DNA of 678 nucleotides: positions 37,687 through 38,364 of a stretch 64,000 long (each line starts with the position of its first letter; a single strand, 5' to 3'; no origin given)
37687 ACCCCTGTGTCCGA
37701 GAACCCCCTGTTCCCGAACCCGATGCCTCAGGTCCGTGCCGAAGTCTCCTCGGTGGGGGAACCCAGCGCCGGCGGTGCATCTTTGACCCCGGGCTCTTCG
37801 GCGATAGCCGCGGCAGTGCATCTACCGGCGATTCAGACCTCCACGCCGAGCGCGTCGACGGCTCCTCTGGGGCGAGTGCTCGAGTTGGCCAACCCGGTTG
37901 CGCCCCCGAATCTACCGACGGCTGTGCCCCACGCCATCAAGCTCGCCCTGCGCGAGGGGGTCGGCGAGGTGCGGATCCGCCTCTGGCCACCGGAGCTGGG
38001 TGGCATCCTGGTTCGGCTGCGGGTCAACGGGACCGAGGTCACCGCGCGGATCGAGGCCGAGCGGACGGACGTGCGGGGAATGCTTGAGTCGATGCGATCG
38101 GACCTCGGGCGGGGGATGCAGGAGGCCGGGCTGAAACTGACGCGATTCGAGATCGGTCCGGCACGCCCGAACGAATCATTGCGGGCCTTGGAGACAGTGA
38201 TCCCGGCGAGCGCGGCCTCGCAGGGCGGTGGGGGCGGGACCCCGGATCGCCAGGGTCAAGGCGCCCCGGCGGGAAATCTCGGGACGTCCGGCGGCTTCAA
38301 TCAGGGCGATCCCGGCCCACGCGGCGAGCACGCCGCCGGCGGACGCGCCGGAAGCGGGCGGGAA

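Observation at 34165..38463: Giant 1432-aa FliK hook-length ruler, about 3-4x typical size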

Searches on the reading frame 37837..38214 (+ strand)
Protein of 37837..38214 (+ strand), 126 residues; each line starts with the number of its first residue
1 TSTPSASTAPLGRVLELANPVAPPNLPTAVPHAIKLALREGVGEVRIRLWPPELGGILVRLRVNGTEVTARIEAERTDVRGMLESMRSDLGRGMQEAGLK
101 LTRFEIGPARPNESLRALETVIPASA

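Call 14: find_homologous_proteins(query=window:37837-38214:+, max_evalue=0.001)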
Query window:37837-38214:+ (126 aa): 1 proteins with E <= 0.001 among 62 candidates.
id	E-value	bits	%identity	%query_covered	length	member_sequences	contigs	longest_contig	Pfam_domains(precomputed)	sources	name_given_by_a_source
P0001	9.9e-47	176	89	77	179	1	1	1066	PF02120.22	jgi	jgi:hypothetical protein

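Call 21: search_protein_representatives(protein=window:37837-38214:+)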
Query: 126 residues. Proteins with E-value up to 0.001 (for the whole library): 2265; up to 1e-10: 23; up to 1e-30: 3. The best 150 are listed.
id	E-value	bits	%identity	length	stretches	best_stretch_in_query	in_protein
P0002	1.8e-51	189.7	75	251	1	6-125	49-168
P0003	6.1e-42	158.9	69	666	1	2-126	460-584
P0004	6.0e-31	123.5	62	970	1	7-110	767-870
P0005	2.6e-23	98.9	51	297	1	5-108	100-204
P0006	4.9e-23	97.9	67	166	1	44-119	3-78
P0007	8.1e-23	97.2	49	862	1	3-118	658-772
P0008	2.8e-20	89.0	57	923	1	25-107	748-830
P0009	3.6e-20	88.7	57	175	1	27-107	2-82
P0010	1.9e-19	86.4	51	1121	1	21-108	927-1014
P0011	5.4e-19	84.9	55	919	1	25-107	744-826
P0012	3.0e-18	82.5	54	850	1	24-108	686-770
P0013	8.5e-18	81.0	48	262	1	14-109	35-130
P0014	1.9e-16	76.7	44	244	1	9-121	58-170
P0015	3.7e-15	72.5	44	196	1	18-108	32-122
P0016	6.7e-15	71.7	27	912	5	29-107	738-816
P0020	1.6e-13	67.3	42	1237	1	5-111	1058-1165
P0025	1.1e-10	58.1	41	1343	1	24-111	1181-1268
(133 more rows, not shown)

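Call 23: list_cluster_members(proteins=[P0002, P0003, P0004, P0007, P0008, P0010, P0011, P0012, P0020, P0025])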
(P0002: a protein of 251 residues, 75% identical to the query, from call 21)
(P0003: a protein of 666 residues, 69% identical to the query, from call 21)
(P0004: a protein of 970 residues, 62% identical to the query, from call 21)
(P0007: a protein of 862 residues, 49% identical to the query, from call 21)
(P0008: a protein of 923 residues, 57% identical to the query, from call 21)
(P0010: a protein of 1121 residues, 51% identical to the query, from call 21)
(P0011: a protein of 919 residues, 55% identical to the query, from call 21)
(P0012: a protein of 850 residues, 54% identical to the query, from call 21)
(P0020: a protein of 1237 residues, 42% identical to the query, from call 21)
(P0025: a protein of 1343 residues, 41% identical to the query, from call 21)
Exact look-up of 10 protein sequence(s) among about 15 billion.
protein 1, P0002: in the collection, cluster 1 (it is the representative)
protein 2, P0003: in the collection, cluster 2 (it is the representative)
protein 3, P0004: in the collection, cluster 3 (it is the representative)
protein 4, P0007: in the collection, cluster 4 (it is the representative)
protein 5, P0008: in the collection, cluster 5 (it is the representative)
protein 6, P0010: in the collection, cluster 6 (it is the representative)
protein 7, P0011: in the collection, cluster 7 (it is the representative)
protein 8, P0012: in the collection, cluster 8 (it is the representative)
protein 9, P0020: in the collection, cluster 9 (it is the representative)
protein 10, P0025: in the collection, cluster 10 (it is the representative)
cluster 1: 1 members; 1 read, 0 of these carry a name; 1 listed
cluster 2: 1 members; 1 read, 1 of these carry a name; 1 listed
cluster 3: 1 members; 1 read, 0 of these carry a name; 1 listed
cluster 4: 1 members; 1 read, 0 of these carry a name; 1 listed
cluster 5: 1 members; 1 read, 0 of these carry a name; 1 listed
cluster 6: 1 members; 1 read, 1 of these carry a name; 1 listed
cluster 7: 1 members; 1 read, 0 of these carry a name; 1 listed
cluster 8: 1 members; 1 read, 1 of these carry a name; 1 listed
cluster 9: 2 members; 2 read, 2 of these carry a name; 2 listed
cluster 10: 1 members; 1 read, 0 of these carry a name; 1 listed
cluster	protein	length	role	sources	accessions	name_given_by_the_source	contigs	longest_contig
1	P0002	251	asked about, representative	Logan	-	-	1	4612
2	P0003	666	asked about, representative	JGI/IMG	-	hypothetical protein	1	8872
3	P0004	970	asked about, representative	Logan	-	-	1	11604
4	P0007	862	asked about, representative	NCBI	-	-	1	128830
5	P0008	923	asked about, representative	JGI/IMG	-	-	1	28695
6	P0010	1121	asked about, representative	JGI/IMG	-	hypothetical protein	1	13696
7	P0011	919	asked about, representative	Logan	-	-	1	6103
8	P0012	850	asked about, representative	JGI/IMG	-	flagellar hook-length control protein FliK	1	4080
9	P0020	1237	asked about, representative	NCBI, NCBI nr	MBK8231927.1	MAG: flagellar hook-length control protein FliK [Candidatus Eisenbacteria bacterium] | flagellar hook-length control protein FliK [Candidatus Eisenbacteria bacterium]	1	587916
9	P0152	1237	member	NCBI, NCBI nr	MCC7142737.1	MAG: flagellar hook-length control protein FliK [Candidatus Eisenbacteria bacterium] | flagellar hook-length control protein FliK [Candidatus Eisenbacteria bacterium]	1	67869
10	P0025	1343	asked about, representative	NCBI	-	-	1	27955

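Call 30: find_homologous_proteins(query=A2, max_evalue=0.00001)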
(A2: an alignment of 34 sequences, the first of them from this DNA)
Query A2 (34 sequences) (101 aa, profile of the alignment): 41 proteins with E <= 0.00001 among 1405 candidates.
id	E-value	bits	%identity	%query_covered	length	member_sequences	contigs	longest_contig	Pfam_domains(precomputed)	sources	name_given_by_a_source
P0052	8.4e-25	104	34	89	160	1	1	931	PF02120.22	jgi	jgi:flagellar hook-length control protein FliK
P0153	1.3e-24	104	30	83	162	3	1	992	PF02120.22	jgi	jgi:flagellar hook-length control protein FliK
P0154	2.0e-24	103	32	83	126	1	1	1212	PF02120.22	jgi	jgi:flagellar hook-length control protein FliK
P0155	2.1e-24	103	32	76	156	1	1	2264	PF02120.22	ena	-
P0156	6.8e-24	101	35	84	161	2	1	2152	PF02120.22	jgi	jgi:flagellar hook-length control protein FliK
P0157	1.0e-23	101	34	76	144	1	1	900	PF02120.22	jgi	jgi:flagellar hook-length control protein FliK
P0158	1.3e-23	100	35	79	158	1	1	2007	PF02120.22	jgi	jgi:flagellar hook-length control protein FliK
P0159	1.7e-23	100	30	84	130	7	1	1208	PF02120.22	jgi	jgi:flagellar hook-length control protein FliK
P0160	1.8e-23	100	34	76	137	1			PF02120.22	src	-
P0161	2.3e-23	100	36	74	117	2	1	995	PF02120.22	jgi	jgi:flagellar hook-length control protein FliK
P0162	2.5e-23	100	42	73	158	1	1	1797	PF02120.22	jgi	jgi:flagellar hook-length control protein FliK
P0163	4.3e-23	99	38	87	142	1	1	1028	PF02120.22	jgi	jgi:flagellar hook-length control protein FliK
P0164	6.4e-23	98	34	76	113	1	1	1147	PF02120.22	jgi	-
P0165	1.2e-22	97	36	75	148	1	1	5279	PF02120.22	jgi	jgi:flagellar hook-length control protein FliK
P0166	2.9e-22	96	38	71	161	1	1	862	PF02120.22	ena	-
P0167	6.1e-22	95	36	74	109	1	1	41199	PF02120.22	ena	-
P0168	3.7e-21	93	41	72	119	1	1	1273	PF02120.22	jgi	jgi:flagellar hook-length control protein FliK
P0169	2.1e-20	90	42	72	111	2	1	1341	PF02120.22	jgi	jgi:flagellar hook-length control protein FliK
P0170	3.5e-20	89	38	72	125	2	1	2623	PF02120.22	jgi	jgi:flagellar hook-length control protein FliK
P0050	4.3e-19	86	37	82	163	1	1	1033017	PF02120.22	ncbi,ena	-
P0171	4.7e-19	86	38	70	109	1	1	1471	PF02120.22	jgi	jgi:flagellar hook-length control protein FliK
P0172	9.5e-17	78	29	74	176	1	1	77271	PF02120.22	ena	-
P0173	6.6e-15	73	39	55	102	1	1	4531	PF02120.22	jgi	jgi:flagellar hook-length control protein FliK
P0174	2.4e-14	71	23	70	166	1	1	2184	PF02120.22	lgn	-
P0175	1.2e-13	69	30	68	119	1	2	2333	PF02120.22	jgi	jgi:hypothetical protein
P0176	1.3e-13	68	30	68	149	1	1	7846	PF02120.22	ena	-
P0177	3.0e-13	67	30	78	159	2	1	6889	PF02120.22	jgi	jgi:flagellar hook-length control protein FliK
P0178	5.1e-13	66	31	76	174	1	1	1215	PF02120.22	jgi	jgi:flagellar hook-length control protein FliK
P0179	3.1e-12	64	27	78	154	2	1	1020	PF02120.22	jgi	jgi:flagellar hook-length control protein FliK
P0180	4.6e-11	60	27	81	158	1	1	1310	PF02120.22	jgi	jgi:flagellar hook-length control protein FliK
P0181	5.1e-10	57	22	80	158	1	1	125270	PF02120.22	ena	-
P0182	1.8e-9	55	29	62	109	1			PF02120.22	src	-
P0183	2.1e-9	55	30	44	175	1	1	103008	PF02120.22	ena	-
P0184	2.2e-9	55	25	69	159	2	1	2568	PF02120.22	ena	-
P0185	2.6e-9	55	25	64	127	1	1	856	PF02120.22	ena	-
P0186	2.7e-9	55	27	63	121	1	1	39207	PF02120.22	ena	-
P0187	3.3e-9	54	22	67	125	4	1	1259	PF02120.22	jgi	-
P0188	1.7e-8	52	-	-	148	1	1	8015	PF09483.16,PF02120.22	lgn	-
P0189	2.3e-8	52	23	77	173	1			PF02120.22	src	-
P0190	3.5e-8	51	31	70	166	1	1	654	PF02120.22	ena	-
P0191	1.3e-7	49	34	55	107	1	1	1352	PF02120.22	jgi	jgi:flagellar hook-length control protein FliK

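Call 33: find_related_loci(query=A3, collection=metagenome_contigs, flank=10000)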
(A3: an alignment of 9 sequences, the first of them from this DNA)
Query A3 (101 aa) in metagenome_contigs; peptide patterns used: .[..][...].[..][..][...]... (x = any residue, [..] = any of these).
36 stretches matched a pattern; 2 encode a relative of the query (tblastn E <= 1e-3); 2 distinct loci.
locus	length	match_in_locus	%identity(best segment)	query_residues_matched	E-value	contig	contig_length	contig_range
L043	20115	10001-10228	30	10-86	6e-10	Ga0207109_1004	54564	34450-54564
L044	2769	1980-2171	38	23-86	9e-9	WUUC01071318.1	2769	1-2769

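Call 34: find_encoding_contigs(protein=P0003, flank=6000, max_places=3)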
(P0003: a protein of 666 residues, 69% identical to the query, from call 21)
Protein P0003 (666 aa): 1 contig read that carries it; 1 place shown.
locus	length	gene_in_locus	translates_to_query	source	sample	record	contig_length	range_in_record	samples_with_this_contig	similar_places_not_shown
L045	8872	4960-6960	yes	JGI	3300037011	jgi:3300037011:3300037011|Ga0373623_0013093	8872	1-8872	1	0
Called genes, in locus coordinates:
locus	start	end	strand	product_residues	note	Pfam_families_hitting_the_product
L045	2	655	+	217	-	?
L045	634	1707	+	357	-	PF03448:MgtE_N (faint), PF14842:FliG_N, PF14841:FliG_M, PF01706:FliG_C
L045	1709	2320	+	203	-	PF02108:FliH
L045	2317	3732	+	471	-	PF02874:ATP-synt_ab_N, PF00006:ATP-synt_ab, PF18269:T3SS_ATPase_C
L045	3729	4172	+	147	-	PF02050:FliJ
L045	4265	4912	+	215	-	PF03448:MgtE_N (weak)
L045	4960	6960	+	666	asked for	PF02120:Flg_hook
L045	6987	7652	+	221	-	PF03963:FlgD, PF13861:FLgD_tudor, PF13860:FlgD_ig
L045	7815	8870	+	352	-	?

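Call 36: find_encoding_contigs(protein=P0025, flank=6000, max_places=2)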
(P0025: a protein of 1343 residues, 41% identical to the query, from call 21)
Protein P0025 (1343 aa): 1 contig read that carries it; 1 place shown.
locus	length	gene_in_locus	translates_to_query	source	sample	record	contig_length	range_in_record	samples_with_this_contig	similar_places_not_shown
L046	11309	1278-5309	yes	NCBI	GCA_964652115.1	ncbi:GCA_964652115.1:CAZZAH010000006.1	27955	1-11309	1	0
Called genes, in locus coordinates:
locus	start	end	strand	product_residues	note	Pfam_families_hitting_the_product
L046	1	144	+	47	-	?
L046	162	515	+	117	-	PF02050:FliJ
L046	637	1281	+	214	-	-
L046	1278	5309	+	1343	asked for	PF02120:Flg_hook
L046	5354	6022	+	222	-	PF03963:FlgD, PF13861:FLgD_tudor, PF13860:FlgD_ig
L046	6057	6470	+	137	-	PF12611:Flagellar_put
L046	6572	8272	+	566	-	PF00460:Flg_bb_rod (weak), PF22692:LlgE_F_G_D1 (weak), PF07559:FlgE_D2, PF06429:Flg_bbr_C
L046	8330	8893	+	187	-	PF03748:FliL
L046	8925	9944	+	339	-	PF02154:FliM, PF01052:FliMN_C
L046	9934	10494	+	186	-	PF28396:SepQ_C (weak), PF01052:FliMN_C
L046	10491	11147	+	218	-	PF04347:FliO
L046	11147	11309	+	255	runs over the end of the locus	PF00813:FliP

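Call 37: find_encoding_contigs(protein=P0010, flank=6000, max_places=2)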
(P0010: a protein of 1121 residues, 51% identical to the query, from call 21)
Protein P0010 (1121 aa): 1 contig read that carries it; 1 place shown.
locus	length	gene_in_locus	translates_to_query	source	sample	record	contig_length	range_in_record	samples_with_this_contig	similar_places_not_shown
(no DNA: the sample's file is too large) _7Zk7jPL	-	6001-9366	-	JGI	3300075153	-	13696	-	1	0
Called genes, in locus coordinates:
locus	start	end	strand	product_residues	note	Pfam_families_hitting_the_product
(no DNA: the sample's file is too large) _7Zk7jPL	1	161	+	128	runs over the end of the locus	?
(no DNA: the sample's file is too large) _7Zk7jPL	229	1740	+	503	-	PF01514:YscJ_FliF, PF08345:YscJ_FliF_C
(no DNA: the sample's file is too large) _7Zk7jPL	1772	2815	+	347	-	PF03448:MgtE_N (faint), PF14842:FliG_N, PF14841:FliG_M, PF14842:FliG_N, PF01706:FliG_C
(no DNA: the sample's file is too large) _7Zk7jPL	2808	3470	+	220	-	PF02108:FliH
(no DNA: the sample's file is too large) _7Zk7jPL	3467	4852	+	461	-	PF02874:ATP-synt_ab_N, PF00006:ATP-synt_ab, PF18269:T3SS_ATPase_C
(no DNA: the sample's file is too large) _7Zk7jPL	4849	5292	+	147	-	PF02050:FliJ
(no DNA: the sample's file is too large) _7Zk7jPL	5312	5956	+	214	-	PF03448:MgtE_N (weak)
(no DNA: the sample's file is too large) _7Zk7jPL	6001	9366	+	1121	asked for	PF02120:Flg_hook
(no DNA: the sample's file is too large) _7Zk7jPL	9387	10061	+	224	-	PF03963:FlgD, PF13861:FLgD_tudor, PF13860:FlgD_ig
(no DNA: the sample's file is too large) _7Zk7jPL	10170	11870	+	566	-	PF00460:Flg_bb_rod, PF22692:LlgE_F_G_D1, PF07559:FlgE_D2, PF06429:Flg_bbr_C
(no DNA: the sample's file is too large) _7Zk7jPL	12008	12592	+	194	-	PF03748:FliL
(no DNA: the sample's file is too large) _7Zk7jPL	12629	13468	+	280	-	?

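Call 41: search_solved_structures(query=A2, max_evalue=0.01, show_alignments=1)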
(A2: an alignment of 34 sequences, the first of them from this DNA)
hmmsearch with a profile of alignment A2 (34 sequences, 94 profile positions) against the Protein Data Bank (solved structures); distinct sequences matched with E-value up to 0.01: 4.
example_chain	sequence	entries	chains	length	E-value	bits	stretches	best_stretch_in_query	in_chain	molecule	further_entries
2rrl_A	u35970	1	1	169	4.7e-18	68.1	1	4-88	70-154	Flagellar hook-length control protein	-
5cuk_A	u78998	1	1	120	0.00097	22.2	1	3-74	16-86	Ruler protein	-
2jvf_A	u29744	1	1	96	0.0021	21.1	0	35-93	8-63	de novo protein M7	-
6mrr_A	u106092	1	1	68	0.0027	20.8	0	36-70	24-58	Foldit1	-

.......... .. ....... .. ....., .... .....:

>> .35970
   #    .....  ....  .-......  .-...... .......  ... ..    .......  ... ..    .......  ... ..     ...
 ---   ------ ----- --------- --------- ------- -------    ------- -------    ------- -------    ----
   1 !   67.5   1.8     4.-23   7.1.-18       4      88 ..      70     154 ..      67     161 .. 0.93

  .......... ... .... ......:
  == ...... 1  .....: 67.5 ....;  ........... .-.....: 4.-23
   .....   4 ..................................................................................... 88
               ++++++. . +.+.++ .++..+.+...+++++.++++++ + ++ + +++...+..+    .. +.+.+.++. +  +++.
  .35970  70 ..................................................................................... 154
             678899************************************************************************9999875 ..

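Call 49: predict_structure(alignment_id=A2)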
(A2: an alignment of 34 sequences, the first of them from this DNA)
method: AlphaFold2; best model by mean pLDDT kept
length: 101 residues; sequences in the alignment: 34
mean_pLDDT: 81.1   pTM: 0.66
mean pLDDT of the five models: 81.1, 78.8, 78.6, 75.1, 73.6
residues with pLDDT >= 90: 37; 70-90: 45; 50-70: 15; < 50: 4
segments of 3 or more residues with pLDDT < 50: 99-101
pLDDT, mean of each block of 10 residues (from residue 1): 61 73 83 88 91 91 89 90 91 56 46
secondary structure, 60 per line:
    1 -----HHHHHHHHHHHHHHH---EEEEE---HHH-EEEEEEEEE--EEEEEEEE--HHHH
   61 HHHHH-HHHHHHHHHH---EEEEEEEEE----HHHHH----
elements in order: H6-20 E24-28 E36-44 E47-54 H57-65 H67-76 E80-88 H93-97
